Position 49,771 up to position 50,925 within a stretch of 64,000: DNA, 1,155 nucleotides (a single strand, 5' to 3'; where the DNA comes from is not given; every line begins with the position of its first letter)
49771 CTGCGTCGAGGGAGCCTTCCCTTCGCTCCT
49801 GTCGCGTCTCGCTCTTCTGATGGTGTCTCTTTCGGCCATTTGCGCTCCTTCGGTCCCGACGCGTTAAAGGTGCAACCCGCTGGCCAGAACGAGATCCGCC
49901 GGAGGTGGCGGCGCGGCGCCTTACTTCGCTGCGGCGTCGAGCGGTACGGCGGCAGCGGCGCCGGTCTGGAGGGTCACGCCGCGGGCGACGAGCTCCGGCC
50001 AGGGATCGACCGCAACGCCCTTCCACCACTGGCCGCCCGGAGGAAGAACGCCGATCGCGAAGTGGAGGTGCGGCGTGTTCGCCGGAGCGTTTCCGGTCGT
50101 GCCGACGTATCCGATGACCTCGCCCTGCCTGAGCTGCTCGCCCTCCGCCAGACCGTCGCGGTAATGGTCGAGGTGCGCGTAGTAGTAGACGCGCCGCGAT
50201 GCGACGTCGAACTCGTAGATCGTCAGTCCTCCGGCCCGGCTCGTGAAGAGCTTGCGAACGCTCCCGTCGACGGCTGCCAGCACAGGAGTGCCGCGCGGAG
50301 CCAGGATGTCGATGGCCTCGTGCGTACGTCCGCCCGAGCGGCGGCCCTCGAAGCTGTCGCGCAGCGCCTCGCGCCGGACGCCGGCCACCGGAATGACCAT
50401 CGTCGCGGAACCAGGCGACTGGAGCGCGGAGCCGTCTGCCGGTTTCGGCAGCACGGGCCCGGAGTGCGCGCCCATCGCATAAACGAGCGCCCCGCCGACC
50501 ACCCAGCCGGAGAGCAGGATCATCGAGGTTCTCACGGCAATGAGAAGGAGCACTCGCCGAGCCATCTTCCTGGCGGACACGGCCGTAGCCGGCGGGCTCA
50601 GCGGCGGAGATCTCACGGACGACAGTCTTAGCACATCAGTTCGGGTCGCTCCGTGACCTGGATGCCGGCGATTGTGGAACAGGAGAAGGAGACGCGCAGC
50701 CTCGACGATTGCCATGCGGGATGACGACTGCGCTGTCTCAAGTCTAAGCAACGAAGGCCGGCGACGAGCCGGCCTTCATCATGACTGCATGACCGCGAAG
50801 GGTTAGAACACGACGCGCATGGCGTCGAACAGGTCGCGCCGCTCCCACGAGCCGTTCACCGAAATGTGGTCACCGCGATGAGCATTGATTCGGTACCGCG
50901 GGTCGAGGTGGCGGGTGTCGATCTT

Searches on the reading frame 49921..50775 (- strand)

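Call 21: search_protein_families(library=pfam, proteins=[window:49921-50775:-], max_evalue=0.00001)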
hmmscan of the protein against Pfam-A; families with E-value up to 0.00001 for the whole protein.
window:49921-50775:- (284 aa): 1 family
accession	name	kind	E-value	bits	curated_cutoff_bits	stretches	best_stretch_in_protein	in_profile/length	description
PF01551.29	Peptidase_M23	-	1.6e-17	63.9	28.7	1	151-243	2-89/96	Peptidase family M23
